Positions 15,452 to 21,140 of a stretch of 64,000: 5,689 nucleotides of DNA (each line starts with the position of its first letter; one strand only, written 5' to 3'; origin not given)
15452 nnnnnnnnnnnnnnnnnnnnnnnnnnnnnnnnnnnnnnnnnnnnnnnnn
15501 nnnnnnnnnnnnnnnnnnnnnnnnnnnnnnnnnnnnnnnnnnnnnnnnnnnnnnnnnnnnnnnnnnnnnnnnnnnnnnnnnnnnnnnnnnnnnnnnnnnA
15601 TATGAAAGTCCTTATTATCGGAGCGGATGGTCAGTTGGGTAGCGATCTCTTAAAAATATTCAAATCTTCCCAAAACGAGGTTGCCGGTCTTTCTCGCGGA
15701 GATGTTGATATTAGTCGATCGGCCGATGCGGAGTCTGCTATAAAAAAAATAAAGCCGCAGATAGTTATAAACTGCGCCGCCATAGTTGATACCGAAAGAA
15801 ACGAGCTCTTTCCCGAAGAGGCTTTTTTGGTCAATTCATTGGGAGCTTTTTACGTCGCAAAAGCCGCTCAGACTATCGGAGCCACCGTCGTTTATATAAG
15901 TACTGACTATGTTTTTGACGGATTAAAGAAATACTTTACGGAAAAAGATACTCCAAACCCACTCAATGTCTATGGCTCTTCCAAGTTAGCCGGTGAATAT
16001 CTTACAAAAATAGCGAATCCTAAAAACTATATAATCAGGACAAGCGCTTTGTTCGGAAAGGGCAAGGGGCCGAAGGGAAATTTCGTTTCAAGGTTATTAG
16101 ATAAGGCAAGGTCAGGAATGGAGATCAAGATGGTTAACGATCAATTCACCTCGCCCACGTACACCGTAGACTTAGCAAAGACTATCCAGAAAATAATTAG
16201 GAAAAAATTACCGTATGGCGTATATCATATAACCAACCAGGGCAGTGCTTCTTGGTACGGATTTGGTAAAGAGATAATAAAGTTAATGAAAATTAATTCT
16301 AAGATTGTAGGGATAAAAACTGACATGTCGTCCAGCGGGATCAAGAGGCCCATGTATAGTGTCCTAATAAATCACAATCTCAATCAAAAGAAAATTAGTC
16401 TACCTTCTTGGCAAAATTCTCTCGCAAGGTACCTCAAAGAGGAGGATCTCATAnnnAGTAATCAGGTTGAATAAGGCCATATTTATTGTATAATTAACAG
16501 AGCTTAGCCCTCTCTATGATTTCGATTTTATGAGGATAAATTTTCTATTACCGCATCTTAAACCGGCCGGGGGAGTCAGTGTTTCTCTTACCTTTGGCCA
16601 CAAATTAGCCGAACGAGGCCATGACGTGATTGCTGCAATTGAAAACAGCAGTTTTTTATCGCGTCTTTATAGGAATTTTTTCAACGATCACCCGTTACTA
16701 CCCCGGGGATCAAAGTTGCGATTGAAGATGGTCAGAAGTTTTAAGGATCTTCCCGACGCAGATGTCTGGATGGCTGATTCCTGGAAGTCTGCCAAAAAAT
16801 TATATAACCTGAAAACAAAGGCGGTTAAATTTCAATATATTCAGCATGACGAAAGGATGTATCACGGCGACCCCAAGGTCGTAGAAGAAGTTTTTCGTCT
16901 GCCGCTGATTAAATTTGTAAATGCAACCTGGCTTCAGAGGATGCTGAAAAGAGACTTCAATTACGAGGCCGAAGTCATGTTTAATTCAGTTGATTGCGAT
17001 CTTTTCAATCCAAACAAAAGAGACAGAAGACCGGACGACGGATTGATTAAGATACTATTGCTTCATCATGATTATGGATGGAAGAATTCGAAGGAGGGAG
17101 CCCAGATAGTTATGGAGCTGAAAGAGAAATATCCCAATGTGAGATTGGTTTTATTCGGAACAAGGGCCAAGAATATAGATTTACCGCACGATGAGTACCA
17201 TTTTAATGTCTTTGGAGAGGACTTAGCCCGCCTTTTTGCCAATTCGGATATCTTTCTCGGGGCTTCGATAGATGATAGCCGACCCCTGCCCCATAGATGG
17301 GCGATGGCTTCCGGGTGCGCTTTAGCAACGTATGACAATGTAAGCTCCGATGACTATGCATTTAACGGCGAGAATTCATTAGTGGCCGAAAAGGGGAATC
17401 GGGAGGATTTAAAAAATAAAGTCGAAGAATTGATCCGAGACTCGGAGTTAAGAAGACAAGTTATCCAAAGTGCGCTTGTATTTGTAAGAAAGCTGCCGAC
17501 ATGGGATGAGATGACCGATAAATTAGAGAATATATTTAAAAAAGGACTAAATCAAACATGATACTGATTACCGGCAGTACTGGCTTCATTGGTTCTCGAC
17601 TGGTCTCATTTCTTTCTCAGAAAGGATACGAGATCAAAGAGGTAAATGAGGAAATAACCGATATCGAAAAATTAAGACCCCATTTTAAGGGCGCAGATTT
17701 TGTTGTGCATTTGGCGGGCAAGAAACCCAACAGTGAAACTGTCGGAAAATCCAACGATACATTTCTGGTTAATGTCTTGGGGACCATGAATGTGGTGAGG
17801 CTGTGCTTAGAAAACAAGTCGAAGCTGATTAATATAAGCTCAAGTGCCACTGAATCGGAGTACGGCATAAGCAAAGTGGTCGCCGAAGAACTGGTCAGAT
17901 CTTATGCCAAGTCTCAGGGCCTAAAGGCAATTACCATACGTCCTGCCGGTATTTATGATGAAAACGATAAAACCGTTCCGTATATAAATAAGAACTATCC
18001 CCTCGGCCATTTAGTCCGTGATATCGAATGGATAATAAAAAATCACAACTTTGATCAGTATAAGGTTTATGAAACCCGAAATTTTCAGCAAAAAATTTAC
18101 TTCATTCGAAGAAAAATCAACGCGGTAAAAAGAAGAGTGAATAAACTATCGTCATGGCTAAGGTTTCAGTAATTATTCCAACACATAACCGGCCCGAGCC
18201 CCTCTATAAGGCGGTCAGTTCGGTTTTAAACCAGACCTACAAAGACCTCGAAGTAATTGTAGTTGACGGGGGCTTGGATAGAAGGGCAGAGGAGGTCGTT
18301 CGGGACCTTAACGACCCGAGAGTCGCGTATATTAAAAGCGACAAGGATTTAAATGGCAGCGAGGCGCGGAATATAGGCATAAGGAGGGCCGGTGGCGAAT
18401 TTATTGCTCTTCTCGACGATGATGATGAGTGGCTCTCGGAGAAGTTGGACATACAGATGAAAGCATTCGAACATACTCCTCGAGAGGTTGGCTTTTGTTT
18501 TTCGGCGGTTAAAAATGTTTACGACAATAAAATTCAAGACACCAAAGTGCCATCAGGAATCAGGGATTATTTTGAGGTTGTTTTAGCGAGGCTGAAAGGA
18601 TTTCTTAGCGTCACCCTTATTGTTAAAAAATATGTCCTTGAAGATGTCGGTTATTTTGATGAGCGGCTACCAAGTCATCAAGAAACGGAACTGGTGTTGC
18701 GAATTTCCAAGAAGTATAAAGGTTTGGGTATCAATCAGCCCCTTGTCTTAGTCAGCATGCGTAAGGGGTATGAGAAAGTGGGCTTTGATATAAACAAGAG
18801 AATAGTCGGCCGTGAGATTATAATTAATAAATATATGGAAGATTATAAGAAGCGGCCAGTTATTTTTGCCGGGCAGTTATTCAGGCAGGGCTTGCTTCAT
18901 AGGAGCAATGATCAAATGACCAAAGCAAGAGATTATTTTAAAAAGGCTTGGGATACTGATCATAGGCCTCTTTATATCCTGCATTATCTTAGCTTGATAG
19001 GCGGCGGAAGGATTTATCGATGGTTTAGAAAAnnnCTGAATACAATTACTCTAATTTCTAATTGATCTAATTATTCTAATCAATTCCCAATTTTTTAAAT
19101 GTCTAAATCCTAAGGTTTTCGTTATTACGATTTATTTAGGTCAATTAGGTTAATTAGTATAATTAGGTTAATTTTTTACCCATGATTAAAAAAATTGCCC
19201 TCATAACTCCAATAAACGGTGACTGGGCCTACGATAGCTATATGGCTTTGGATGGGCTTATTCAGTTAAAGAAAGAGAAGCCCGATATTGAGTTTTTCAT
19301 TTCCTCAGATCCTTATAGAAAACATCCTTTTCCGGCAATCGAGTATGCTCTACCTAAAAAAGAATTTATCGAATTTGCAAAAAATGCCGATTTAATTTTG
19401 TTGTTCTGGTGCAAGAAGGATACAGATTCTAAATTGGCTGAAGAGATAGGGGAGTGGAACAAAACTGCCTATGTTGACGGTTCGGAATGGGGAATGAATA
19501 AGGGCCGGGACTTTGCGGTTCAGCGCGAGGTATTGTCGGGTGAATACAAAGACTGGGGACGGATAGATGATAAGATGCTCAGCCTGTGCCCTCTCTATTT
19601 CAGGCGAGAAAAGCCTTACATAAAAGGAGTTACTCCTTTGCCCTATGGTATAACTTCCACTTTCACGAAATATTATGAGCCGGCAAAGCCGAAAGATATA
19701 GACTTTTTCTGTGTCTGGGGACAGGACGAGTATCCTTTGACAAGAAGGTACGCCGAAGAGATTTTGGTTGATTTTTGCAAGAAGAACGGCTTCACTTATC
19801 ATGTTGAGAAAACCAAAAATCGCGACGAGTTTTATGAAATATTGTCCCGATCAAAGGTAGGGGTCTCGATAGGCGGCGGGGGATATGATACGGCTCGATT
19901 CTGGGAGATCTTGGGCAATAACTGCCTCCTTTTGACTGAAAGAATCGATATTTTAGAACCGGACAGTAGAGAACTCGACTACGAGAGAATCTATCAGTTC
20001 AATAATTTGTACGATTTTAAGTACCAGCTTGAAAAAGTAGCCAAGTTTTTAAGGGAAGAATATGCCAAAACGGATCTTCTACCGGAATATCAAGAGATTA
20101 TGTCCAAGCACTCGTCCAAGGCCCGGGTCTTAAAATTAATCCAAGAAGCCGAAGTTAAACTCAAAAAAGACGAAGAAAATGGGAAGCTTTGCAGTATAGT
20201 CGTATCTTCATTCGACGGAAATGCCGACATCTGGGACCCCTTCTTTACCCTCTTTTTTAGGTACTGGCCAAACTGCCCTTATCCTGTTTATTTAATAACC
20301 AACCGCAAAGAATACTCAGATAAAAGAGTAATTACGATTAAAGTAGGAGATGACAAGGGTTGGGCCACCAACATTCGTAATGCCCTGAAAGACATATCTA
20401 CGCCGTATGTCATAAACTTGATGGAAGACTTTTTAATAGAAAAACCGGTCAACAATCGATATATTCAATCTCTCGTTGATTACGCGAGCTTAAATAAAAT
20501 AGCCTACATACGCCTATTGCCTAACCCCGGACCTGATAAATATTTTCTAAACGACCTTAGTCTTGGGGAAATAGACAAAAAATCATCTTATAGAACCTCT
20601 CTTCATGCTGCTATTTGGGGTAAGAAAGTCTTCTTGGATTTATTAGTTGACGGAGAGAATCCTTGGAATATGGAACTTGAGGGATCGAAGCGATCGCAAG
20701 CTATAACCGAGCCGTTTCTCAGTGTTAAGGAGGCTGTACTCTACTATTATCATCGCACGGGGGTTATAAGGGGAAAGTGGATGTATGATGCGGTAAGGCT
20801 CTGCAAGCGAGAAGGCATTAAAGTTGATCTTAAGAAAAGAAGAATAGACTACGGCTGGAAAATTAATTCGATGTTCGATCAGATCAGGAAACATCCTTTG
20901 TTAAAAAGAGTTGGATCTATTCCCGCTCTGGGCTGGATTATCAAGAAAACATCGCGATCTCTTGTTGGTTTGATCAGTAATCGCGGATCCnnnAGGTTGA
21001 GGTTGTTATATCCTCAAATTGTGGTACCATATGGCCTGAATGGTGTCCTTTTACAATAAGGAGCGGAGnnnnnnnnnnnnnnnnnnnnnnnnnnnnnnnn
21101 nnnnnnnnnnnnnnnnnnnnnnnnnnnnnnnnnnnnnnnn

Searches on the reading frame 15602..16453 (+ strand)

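Call 12: search_protein_families(library=pfam, proteins=[window:15602-16453:+], max_evalue=0.001)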
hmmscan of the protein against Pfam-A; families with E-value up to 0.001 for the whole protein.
window:15602-16453:+ (284 aa): 5 families
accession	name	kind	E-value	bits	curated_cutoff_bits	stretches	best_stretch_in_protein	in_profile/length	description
PF04321.23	RmlD_sub_bind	-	1.8e-81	273.8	27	1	1-280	1-284/287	RmlD substrate binding domain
PF01370.27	Epimerase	-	2.4e-25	89.8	20.9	1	3-208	1-237/240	NAD dependent epimerase/dehydratase family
PF16363.11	GDP_Man_Dehyd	-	3.1e-11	43.7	27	1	35-166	59-197/332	GDP-mannose 4,6 dehydratase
PF02719.21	Polysacc_synt_2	-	3.9e-09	36.6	20.2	1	36-183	62-200/293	Polysaccharide biosynthesis protein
PF07993.18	NAD_binding_4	-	1.5e-05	24.8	20.1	1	52-156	89-213/258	Male sterility protein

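Call 75: search_protein_families(library=ncbifam, proteins=[window:15602-16453:+], max_evalue=1e-10)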
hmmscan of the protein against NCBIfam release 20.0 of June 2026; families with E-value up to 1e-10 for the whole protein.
window:15602-16453:+ (284 aa): 2 families
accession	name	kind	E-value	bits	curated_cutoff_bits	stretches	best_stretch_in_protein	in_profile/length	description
TIGR01214.1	rmlD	equivalog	7.8e-83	277.8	224.05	1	2-280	1-284/285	dTDP-4-dehydrorhamnose reductase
NF007440.0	PRK09987.1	equivalog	4.4e-37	128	308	1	1-280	1-292/299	dTDP-4-dehydrorhamnose reductase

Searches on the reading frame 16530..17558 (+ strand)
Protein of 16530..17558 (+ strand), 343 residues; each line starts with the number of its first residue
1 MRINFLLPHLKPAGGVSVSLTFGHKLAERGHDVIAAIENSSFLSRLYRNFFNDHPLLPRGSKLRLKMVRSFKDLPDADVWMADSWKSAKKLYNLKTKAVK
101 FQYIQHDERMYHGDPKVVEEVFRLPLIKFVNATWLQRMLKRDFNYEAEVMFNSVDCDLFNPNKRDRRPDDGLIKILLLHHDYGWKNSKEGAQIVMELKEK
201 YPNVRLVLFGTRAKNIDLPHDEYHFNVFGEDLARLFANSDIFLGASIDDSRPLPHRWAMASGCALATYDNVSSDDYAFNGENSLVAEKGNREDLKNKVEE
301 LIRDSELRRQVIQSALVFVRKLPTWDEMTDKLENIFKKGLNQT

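Call 5: search_protein_families(library=pfam, proteins=[window:16530-17558:+], max_evalue=0.01)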
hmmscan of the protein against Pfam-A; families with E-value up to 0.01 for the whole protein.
window:16530-17558:+ (343 aa): 3 families
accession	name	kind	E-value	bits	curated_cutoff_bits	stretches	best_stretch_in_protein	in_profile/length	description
PF00534.26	Glycos_transf_1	-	1.9e-11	44.3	26.4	1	165-315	8-169/172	Glycosyl transferases group 1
PF13524.12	Glyco_trans_1_2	-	3.7e-10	40.3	25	1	193-332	5-142/144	Glycosyl transferase-like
PF13692.12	Glyco_trans_1_4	-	1.7e-07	32.1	27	1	192-304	22-142/142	Glycosyl transferases group 1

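Call 6: search_protein_families(library=ncbifam, proteins=[window:16530-17558:+], max_evalue=0.01)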
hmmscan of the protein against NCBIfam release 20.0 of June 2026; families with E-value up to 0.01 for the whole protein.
window:16530-17558:+ (343 aa): 6 families
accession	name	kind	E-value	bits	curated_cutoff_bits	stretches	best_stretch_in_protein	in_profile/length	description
TIGR04063.1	stp3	hypoth_equivalog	0.0011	17.9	442.05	0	255-338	311-394/397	TIGR04063 family PEP-CTERM/XrtA system glycosyltransferase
NF047880.1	glyco_SdgA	exception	0.0011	17.6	800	1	185-315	328-467/488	serine-aspartate repeat adhesin O-glycosyltransferase SdgA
TIGR03999.1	thiol_BshA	equivalog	0.0022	17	273.7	1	230-338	264-372/375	N-acetyl-alpha-D-glucosaminyl L-malate synthase BshA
NF053787.1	GlcN_PG_synth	equivalog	0.0029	16.5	480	1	201-337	223-357/361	N-acetylglucosaminyl phosphatidylglycerol synthase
TIGR03088.1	stp2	hypoth_equivalog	0.0032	16.6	409.05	1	230-338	264-372/374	TIGR03088 family PEP-CTERM/XrtA system glycosyltransferase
TIGR03087.1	stp1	hypoth_equivalog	0.0093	15.2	316.65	0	93-173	145-224/397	TIGR03087 family PEP-CTERM/XrtA system glycosyltransferase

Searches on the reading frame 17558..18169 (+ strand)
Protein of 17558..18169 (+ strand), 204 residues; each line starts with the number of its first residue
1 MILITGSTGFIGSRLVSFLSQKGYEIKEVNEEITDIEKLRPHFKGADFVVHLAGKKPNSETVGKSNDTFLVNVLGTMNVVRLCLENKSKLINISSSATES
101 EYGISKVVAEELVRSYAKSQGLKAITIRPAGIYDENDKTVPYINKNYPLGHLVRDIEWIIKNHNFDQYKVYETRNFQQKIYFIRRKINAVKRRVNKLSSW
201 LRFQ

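Call 5: search_protein_families(library=pfam, proteins=[window:17558-18169:+], max_evalue=0.01)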
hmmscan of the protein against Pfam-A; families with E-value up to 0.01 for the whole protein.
window:17558-18169:+ (204 aa): 10 families
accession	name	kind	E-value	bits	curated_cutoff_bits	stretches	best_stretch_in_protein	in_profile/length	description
PF01370.27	Epimerase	-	1.4e-22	80.8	20.9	1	2-136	1-176/240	NAD dependent epimerase/dehydratase family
PF16363.11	GDP_Man_Dehyd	-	5.2e-15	56.2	27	1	3-128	1-179/332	GDP-mannose 4,6 dehydratase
PF07993.18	NAD_binding_4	-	1.8e-13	50.7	20.1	2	99-136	174-211/258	Male sterility protein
PF04321.23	RmlD_sub_bind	-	3.4e-11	43.2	27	1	2-95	3-101/287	RmlD substrate binding domain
PF01073.25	3Beta_HSD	-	5.9e-11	42.4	22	1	31-96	52-116/280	3-beta hydroxysteroid dehydrogenase/isomerase family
PF02719.21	Polysacc_synt_2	-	4.9e-08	32.9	20.2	1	26-121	56-157/293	Polysaccharide biosynthesis protein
PF13460.12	NAD_binding_10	-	6.4e-05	23.3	27.2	1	29-141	44-155/184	NAD(P)H-binding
PF00106.31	adh_short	-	0.00012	22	26.6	1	39-127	71-174/195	short chain dehydrogenase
PF03435.24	Sacchrp_dh_NADP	-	0.00021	22.1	25.1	0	2-108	1-114/129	Saccharopine dehydrogenase NADP binding domain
PF13561.12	adh_short_C2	-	0.00023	21.3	27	1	37-127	63-168/236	Enoyl-(Acyl carrier protein) reductase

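Call 6: search_protein_families(library=ncbifam, proteins=[window:17558-18169:+], max_evalue=0.01)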
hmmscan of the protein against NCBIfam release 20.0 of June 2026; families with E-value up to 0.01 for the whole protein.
window:17558-18169:+ (204 aa): 26 families (the best 25 are shown)
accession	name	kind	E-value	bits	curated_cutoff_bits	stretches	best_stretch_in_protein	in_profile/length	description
TIGR01179.1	galE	equivalog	3.4e-12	45.8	262.3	2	27-110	50-135/332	UDP-glucose 4-epimerase GalE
TIGR01214.1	rmlD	equivalog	5.6e-11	42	224.05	1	2-95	2-100/285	dTDP-4-dehydrorhamnose reductase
TIGR04180.1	EDH_00030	hypoth_equivalog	8.3e-11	41.5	475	1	2-28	1-27/297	NAD-dependent 4,6-dehydratase LegB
NF047837.1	UDPAcbARedWbcJ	equivalog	5.1e-10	38.8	500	1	2-131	3-132/372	UDP-2-acetamido-2,6-beta-L-arabino-hexul-4-ose reductase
NF042423.1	oxyalk_red_Shew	equivalog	1.2e-09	37.7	580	1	25-91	50-113/331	2-alkyl-3-oxoalkanoate reductase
TIGR03466.1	HpnA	hypoth_equivalog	8.2e-09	34.8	367.65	1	2-35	3-36/327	hopanoid-associated sugar epimerase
TIGR01181.1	dTDP_gluc_dehyt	equivalog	6.5e-08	32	365.1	1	98-147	147-199/321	dTDP-glucose 4,6-dehydratase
TIGR01746.1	Thioester-redct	subfamily_domain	6.9e-08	32.1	213.35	1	69-114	109-178/371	thioester reductase domain-containing protein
TIGR02622.1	CDP_4_6_dhtase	equivalog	2e-07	30.5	278.45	1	29-88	59-120/352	CDP-glucose 4,6-dehydratase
NF042422.1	oxyalk_red_OleD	equivalog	2.3e-07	30.5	580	1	2-94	3-109/329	2-alkyl-3-oxoalkanoate reductase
TIGR01777.1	yfcH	hypoth_equivalog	1.8e-06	27.7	207.35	1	2-98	1-113/292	TIGR01777 family oxidoreductase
TIGR03589.1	PseB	equivalog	3.2e-06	26.3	407.75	1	32-121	61-154/324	UDP-N-acetylglucosamine 4,6-dehydratase (inverting)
TIGR02197.1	heptose_epim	equivalog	6.7e-06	25.5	274.6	1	2-25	1-24/316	ADP-glyceromanno-heptose 6-epimerase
NF041293.1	G6PDh_Azf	equivalog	9e-06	25.3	400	0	28-96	50-115/252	NAD-dependent glucose-6-phosphate dehydrogenase Azf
NF043036.1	ErythonDh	equivalog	2.1e-05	23.9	325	1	2-39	3-41/321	D-erythronate dehydrogenase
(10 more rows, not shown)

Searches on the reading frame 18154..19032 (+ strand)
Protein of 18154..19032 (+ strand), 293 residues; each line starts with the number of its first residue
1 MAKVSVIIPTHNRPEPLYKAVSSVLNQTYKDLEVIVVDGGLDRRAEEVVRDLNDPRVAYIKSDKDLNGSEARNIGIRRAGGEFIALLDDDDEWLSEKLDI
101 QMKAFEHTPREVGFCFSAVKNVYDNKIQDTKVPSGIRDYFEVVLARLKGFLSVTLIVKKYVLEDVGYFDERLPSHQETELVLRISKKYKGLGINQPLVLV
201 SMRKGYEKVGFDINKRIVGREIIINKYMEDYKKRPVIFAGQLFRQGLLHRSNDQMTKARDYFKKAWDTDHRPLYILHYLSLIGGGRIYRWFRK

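Call 5: search_protein_families(library=pfam, proteins=[window:18154-19032:+], max_evalue=0.01)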
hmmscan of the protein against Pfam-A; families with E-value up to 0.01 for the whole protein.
window:18154-19032:+ (293 aa): 3 families
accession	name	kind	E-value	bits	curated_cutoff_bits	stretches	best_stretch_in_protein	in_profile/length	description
PF00535.33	Glycos_transf_2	-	7.7e-29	101.2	23.3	1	5-121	1-121/168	Glycosyl transferase family 2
PF10111.15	Glyco_tranf_2_2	-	9e-10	38.9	27.3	1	5-192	1-207/276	Glycosyltransferase like family 2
PF13641.12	Glyco_tranf_2_3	-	2.5e-07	31.4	27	1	4-108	3-113/230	Glycosyltransferase like family 2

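Call 6: search_protein_families(library=ncbifam, proteins=[window:18154-19032:+], max_evalue=0.01)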
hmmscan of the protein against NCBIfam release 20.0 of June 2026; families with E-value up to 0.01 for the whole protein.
window:18154-19032:+ (293 aa): 21 families
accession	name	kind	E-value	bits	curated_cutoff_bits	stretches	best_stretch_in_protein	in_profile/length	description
NF050050.1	ProtGlycPglI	equivalog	1.1e-21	77.5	500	1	1-149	1-154/306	GalNAc(5)-diNAcBac-PP-undecaprenol beta-1,3-glucosyltransferase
NF047683.1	TeichurnBiosyTuaG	equivalog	1.6e-19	70.5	400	1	3-125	7-129/252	teichuronic acid biosynthesis protein TuaG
NF007453.0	PRK10018.1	equivalog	1.6e-18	67.3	382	1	4-109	8-114/280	colanic acid biosynthesis glycosyltransferase WcaA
TIGR04017.1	WcaA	equivalog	2.9e-18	66.5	495.75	1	4-115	7-119/279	colanic acid biosynthesis glycosyltransferase WcaA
TIGR03965.1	mycofact_glyco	equivalog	7.7e-17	61.3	280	1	2-187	74-266/467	mycofactocin biosynthesis glycosyltransferase MftF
NF041875.1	EPS_EpsD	equivalog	9.5e-16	58.1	370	1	4-112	1-111/325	exopolysaccharide biosynthesis glycosyltransferase EpsD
NF038299.1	EPS_HpsN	equivalog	1.2e-14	54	425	1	3-118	2-118/317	hormogonium polysaccharide biosynthesis glycosyltransferase HpsN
NF041394.1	GtaseAglG_Halo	equivalog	1.1e-13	51.1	440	1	3-101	2-103/304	glucosyl-dolichyl phosphate glucuronosyltransferase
NF007482.0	PRK10073.1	equivalog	2.8e-12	46.3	423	1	2-96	6-101/334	glycosyltransferase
TIGR04283.1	glyco_like_mftF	equivalog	4e-11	42.9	182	1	4-228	1-209/221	TIGR04283 family arsenosugar biosynthesis glycosyltransferase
NF053739.1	GlytfEpsEBac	equivalog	4.4e-11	42.3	450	1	3-160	2-159/265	glycosyltransferase EpsE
TIGR03937.1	PgaC_IcaA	equivalog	4.1e-09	35.9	422.3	1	2-110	45-155/407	poly-beta-1,6-N-acetyl-D-glucosamine synthase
NF050113.1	gal_furan_GlfT1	equivalog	4.4e-09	36.1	330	1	5-92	2-91/290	galactofuranosyltransferase GlfT1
TIGR04440.1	glyco_TIGR04440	domain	1.1e-08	35.1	70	1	3-106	1-107/215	TIGR00180 family glycosyltransferase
TIGR04242.1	nodulat_NodC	equivalog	9.5e-07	28.1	550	1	2-91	48-142/395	chitooligosaccharide synthase NodC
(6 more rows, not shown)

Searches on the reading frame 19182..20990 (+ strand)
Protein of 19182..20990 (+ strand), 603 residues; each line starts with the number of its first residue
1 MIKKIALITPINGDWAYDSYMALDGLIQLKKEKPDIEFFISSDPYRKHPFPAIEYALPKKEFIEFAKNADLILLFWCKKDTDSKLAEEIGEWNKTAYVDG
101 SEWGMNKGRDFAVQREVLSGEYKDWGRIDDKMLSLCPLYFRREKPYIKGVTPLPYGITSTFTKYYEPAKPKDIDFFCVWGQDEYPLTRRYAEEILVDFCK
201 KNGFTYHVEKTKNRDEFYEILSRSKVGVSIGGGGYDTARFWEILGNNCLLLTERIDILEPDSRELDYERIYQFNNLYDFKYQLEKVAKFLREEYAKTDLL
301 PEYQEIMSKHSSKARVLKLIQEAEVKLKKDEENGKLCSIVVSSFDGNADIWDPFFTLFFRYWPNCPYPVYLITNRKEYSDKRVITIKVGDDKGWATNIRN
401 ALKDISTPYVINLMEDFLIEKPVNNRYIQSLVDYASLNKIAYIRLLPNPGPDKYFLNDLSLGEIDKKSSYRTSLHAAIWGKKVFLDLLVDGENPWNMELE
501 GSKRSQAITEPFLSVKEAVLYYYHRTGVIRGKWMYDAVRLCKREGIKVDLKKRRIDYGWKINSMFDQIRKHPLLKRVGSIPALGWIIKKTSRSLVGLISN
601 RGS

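Call 5: search_protein_families(library=pfam, proteins=[window:19182-20990:+], max_evalue=0.01)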
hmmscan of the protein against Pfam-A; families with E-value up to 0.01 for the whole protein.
window:19182-20990:+ (603 aa): 1 family
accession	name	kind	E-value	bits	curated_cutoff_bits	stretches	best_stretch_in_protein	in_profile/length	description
PF13524.12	Glyco_trans_1_2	-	0.0012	19.2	25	1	177-320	18-143/144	Glycosyl transferase-like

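Call 6: search_protein_families(library=ncbifam, proteins=[window:19182-20990:+], max_evalue=0.01)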
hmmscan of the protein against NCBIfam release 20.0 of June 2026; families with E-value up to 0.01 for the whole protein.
window:19182-20990:+ (603 aa): 0 families

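Call 49: search_solved_structures(query=window:19182-20990:+, max_evalue=1)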
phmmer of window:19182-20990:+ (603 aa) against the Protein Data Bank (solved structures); distinct sequences matched with E-value up to 1: 3.
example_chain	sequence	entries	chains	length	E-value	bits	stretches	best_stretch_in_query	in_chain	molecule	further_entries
7qnm_A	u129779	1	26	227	0.38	12.3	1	282-365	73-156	(S)-2-haloacid dehalogenase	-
7asz_A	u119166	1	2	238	0.39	12.2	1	282-365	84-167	(S)-2-haloacid dehalogenase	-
7arp_A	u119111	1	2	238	0.45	12.1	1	282-365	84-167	(S)-2-haloacid dehalogenase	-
